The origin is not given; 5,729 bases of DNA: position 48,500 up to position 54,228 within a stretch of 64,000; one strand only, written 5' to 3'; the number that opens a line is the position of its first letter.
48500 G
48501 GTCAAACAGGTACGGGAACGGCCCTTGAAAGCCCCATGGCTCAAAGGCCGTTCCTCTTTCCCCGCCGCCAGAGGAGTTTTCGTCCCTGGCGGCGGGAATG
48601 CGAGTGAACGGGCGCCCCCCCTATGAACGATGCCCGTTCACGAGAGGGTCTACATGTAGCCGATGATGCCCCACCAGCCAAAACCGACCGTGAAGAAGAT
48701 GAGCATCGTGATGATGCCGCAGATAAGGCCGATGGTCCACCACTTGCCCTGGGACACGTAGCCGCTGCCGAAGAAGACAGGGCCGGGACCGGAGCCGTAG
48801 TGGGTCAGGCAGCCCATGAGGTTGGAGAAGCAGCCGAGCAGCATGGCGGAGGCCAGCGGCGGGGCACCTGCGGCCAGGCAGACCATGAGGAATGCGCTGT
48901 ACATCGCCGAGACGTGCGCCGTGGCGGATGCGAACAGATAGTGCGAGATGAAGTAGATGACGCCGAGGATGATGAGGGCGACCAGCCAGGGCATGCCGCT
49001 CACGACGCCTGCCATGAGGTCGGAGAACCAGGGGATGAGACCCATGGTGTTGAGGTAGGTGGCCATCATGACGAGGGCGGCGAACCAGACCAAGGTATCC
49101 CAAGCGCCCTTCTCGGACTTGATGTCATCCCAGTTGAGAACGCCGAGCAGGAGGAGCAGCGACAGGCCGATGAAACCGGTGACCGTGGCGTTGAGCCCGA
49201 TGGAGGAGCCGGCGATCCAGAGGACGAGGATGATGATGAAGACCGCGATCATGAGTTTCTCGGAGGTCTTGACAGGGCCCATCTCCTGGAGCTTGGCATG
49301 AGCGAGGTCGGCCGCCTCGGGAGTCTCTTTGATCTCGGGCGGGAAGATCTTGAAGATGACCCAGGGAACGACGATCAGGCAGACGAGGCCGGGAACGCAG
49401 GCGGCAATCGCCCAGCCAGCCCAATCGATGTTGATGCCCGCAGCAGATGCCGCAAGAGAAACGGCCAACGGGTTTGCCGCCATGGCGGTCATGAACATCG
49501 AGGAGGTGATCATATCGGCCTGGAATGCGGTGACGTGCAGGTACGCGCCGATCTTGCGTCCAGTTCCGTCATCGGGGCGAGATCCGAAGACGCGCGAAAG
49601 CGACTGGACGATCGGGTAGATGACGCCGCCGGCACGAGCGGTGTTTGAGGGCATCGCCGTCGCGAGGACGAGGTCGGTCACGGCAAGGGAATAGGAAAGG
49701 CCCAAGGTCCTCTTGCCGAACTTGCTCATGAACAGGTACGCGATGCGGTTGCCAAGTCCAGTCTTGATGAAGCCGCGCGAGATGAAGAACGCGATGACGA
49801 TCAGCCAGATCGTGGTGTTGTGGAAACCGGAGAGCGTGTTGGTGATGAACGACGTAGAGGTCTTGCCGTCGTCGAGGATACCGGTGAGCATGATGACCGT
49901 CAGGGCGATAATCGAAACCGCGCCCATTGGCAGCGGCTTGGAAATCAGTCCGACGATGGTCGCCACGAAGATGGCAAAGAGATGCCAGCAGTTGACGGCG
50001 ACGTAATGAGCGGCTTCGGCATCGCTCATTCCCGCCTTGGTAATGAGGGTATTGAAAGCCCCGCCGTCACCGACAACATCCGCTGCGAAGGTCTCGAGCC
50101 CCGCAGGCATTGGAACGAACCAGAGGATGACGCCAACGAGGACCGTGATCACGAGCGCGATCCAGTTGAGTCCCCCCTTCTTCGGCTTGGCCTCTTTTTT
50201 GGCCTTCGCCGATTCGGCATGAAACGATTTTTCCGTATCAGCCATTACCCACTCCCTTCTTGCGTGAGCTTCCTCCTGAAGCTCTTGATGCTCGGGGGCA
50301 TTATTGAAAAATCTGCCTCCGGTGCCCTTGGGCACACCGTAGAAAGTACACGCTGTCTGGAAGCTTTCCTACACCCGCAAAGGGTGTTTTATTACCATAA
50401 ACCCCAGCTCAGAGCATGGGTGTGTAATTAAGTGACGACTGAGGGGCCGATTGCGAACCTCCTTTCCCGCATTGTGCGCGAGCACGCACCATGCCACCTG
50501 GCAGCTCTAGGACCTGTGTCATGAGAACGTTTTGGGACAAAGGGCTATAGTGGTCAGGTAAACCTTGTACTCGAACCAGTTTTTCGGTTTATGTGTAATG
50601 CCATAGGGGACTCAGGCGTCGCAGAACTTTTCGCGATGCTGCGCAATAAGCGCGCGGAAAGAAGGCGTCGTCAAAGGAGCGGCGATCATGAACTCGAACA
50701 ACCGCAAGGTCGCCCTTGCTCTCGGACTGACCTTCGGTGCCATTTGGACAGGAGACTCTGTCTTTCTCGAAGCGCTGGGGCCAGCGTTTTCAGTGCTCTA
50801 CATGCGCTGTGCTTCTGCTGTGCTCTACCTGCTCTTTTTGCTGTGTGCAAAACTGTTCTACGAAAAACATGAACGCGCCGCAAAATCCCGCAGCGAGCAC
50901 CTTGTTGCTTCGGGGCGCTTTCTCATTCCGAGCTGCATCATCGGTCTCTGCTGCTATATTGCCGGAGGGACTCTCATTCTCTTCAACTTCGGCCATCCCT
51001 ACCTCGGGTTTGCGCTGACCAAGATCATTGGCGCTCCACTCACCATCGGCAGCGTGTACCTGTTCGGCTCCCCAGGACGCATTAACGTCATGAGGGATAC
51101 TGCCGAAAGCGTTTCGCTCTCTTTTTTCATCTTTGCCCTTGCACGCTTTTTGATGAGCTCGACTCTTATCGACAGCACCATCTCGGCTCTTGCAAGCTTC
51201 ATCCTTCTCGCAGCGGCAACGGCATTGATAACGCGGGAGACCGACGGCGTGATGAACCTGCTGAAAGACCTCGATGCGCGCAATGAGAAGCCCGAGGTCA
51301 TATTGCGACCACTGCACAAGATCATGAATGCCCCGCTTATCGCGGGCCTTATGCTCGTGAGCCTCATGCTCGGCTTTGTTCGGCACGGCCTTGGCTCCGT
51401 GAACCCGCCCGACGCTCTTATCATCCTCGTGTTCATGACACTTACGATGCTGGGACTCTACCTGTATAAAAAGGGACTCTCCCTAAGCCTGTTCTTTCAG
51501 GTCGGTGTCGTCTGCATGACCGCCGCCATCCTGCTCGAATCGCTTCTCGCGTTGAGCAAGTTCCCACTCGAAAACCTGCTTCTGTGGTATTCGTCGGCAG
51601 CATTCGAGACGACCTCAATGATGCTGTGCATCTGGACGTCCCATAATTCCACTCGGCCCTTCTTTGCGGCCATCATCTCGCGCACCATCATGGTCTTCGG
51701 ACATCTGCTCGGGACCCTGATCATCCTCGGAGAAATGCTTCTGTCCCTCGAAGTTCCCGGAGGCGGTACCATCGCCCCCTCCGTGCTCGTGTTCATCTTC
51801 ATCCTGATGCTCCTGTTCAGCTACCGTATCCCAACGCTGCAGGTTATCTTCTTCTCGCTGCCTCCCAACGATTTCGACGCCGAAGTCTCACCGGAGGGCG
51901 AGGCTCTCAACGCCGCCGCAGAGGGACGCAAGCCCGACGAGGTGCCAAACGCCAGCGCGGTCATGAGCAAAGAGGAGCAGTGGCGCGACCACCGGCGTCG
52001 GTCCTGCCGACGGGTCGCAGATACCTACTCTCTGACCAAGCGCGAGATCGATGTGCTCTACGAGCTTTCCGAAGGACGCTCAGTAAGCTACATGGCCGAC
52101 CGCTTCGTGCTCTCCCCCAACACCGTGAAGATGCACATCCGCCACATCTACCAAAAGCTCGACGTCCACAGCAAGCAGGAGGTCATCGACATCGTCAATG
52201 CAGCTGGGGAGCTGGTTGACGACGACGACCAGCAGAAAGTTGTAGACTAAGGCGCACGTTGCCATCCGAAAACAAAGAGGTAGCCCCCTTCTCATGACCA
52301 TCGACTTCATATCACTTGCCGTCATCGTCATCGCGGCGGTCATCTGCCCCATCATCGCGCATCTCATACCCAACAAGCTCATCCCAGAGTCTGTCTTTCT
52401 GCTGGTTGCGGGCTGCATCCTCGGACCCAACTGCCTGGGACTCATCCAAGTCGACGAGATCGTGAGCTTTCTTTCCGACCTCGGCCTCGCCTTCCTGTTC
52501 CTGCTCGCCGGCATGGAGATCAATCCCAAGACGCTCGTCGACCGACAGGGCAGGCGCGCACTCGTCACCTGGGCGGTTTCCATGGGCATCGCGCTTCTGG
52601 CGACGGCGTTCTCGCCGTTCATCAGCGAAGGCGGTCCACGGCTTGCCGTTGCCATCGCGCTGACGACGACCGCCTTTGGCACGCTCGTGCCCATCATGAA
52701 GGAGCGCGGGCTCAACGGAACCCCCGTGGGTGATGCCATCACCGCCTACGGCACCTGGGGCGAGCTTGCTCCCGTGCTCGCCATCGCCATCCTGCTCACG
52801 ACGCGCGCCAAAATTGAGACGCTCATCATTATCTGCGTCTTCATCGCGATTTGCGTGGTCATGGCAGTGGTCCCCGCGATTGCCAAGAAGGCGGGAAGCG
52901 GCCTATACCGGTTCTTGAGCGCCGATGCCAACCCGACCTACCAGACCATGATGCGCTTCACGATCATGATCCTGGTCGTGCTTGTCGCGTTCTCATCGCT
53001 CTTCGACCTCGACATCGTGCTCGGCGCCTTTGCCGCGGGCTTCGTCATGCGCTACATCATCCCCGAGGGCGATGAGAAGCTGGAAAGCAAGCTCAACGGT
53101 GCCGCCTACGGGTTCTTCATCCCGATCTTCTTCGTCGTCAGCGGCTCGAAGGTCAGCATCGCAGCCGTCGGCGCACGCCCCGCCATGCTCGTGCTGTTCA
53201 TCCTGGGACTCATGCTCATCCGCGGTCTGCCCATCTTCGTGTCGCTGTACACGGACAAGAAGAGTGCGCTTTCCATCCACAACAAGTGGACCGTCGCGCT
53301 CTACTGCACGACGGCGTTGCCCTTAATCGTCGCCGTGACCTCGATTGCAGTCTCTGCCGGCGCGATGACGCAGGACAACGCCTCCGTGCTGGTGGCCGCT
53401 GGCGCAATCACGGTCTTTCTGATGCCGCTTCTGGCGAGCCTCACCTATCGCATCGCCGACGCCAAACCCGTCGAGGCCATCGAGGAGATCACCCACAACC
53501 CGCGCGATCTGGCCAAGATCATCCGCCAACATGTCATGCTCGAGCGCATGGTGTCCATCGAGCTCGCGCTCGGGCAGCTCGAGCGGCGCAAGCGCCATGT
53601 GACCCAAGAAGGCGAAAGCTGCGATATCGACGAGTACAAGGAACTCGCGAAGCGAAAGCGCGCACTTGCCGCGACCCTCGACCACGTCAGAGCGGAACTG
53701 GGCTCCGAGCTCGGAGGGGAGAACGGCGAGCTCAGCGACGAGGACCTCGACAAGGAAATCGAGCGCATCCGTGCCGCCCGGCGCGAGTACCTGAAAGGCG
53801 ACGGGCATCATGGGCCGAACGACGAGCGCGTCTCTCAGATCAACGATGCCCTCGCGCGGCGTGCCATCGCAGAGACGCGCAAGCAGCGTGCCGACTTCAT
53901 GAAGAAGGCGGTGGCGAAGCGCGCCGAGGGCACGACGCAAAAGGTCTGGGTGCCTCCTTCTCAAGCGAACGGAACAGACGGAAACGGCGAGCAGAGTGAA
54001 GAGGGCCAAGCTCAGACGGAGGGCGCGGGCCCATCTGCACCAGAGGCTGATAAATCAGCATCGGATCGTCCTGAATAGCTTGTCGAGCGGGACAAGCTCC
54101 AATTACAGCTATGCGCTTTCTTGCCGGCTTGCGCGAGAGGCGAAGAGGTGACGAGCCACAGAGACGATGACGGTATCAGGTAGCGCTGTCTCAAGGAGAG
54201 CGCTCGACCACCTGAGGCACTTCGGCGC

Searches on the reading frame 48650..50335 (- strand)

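Call 64: search_protein_families(library=pfam, proteins=[window:48650-50335:-], max_evalue=0.0001)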
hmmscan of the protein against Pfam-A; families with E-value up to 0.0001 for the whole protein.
window:48650-50335:- (561 aa): 2 families
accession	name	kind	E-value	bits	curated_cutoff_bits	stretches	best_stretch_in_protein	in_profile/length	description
PF00939.25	Na_sulph_symp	-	3.4e-164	547.8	27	1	112-559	26-470/472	Sodium:sulfate symporter transmembrane region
PF03600.22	CitMHS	-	3.9e-17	62.8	31.9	1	128-465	2-299/336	Citrate transporter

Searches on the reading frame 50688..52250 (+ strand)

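Call 64: search_protein_families(library=pfam, proteins=[window:50688-52250:+], max_evalue=0.0001)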
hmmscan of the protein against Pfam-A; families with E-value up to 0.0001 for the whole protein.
window:50688-52250:+ (520 aa): 1 family
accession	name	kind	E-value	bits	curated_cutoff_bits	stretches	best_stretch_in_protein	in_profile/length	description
PF00196.25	GerE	-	6.7e-15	54.9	23.5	1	448-502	2-56/57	Bacterial regulatory proteins, luxR family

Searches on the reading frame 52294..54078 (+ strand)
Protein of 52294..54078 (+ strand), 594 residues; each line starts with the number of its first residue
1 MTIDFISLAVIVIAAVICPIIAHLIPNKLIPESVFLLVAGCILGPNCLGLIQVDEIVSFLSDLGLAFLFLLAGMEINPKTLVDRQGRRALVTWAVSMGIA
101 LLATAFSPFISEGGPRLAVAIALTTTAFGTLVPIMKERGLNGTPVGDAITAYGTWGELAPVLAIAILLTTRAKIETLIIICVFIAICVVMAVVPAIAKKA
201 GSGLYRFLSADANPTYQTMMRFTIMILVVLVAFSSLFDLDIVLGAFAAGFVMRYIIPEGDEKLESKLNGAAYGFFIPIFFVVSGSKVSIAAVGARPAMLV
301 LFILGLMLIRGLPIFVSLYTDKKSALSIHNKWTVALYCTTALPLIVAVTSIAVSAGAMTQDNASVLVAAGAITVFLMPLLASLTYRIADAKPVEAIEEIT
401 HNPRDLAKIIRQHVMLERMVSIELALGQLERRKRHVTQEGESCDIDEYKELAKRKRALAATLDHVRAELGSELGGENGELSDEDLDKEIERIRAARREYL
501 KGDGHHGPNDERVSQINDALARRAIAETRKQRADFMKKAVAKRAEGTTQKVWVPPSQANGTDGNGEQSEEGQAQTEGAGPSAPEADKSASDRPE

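Call 74: search_protein_families(library=pfam, proteins=[window:52294-54078:+], max_evalue=0.01)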
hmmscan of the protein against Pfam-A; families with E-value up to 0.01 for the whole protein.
window:52294-54078:+ (594 aa): 1 family
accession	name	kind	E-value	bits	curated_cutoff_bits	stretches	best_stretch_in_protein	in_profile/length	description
PF00999.27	Na_H_Exchanger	-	1.3e-38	133.3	26.2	1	13-380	2-373/375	Sodium/hydrogen exchanger, transmembrane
